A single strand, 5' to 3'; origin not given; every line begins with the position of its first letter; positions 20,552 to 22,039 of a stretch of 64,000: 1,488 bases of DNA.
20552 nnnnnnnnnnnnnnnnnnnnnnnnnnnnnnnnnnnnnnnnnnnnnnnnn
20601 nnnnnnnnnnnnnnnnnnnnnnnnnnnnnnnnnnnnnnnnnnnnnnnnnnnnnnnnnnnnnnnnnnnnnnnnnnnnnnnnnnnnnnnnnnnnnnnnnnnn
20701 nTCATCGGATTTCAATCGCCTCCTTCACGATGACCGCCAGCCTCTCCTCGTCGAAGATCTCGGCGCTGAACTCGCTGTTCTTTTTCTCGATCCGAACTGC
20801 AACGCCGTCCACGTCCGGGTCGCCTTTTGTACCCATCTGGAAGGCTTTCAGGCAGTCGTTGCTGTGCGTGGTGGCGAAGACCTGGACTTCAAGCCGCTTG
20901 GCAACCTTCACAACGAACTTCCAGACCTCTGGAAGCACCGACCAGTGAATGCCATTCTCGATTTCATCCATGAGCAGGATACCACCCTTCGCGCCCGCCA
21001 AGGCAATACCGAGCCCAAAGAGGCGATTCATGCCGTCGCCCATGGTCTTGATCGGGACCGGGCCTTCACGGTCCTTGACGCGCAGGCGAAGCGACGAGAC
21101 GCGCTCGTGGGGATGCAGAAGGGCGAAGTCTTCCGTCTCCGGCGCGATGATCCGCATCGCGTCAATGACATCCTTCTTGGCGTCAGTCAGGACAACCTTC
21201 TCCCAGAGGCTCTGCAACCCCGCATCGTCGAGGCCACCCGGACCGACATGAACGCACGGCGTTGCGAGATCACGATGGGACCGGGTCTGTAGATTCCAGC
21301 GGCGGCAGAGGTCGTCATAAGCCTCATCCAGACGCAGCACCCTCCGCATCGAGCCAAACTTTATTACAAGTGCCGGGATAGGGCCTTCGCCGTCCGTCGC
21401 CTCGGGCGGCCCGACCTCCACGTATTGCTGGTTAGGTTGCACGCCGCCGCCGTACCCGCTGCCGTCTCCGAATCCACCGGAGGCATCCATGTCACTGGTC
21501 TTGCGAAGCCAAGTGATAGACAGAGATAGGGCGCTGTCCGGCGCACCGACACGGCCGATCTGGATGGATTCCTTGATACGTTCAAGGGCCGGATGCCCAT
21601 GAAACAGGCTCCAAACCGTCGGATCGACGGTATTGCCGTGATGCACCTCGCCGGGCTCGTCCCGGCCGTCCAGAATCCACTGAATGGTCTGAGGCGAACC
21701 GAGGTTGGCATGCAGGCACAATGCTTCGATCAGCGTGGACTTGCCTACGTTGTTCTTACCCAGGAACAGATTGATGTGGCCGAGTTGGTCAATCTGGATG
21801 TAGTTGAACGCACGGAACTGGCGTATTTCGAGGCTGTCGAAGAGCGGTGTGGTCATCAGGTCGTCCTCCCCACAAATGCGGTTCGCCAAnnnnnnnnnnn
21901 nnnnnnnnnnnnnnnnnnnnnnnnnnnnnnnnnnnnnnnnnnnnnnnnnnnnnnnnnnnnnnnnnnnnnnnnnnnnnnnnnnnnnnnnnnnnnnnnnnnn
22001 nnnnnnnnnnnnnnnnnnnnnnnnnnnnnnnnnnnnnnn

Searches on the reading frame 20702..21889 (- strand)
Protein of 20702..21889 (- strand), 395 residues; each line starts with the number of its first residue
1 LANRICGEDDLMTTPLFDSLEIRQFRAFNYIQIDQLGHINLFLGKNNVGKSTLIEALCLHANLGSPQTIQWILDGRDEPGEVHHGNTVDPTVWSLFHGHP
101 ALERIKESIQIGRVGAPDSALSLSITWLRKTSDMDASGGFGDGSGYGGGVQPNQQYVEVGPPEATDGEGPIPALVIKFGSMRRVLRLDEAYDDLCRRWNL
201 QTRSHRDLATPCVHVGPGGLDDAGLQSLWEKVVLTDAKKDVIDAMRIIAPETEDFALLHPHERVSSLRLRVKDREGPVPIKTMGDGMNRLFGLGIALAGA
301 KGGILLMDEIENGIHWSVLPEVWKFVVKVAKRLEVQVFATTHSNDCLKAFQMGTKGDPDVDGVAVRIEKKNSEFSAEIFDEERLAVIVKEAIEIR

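Call 20: search_protein_families(library=pfam, proteins=[window:20702-21889:-], max_evalue=0.001)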
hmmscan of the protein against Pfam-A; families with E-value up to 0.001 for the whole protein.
window:20702-21889:- (395 aa): 4 families
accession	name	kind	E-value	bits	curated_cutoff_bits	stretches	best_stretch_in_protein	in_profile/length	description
PF13304.12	AAA_21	-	8.7e-20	72.4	27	1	254-344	220-300/304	AAA domain, putative AbiEii toxin, Type IV TA system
PF13175.12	AAA_15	-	1.6e-18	67.9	32.1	2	265-346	291-373/374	AAA ATPase domain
PF13476.12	AAA_23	-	7.3e-07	30.5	27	1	19-59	1-41/201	AAA domain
PF11398.14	DUF2813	-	0.00026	20.9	21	0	18-60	4-45/372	Protein of unknown function (DUF2813)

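Call 86: search_protein_families(library=padloc, proteins=[window:20702-21889:-], max_evalue=0.00001)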
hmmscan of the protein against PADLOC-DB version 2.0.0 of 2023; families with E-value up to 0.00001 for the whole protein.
window:20702-21889:- (395 aa): 49 families (the best 25 are shown)
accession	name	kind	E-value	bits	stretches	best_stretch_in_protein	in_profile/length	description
PDLC04611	PDC-M38A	-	1.2e-81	273.2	1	17-395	2-383/383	-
PDLC02336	AbiLi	-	4.5e-47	159.3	2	220-395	171-340/340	AbiLi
PDLC04607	PDC-M38A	-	1.4e-39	134.1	2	222-390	542-708/715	-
PDLC04608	PDC-M38A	-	2.9e-39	133.8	2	229-350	198-319/367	-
PDLC04610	PDC-M38A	-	2.6e-38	130.2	1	227-395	193-362/362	-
PDLC04609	PDC-M38A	-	1.2e-24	85.3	2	240-355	213-328/371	-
PDLC02980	AriA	-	4e-23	80.8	1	232-346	220-302/304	-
PDLC02979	AriA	-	4.3e-17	61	2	274-346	291-372/373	-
PDLC04389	PDC-M07A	-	6e-15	53.2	1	272-352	281-376/443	-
PDLC03878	NsnB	-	3.9e-14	51.2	1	18-63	3-47/345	-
PDLC04168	GajA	-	4.9e-14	49.9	1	275-351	249-326/570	-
PDLC04391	PDC-M07A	-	1.1e-13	49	1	275-351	276-353/412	-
PDLC04541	PDC-M25A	-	1.6e-13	48.5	1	236-343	202-306/380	-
PDLC04175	HEC-01A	-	2.4e-13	47.9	1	239-352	203-317/363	-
PDLC04392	PDC-M07A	-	7.2e-13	46.4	1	227-350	230-354/432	-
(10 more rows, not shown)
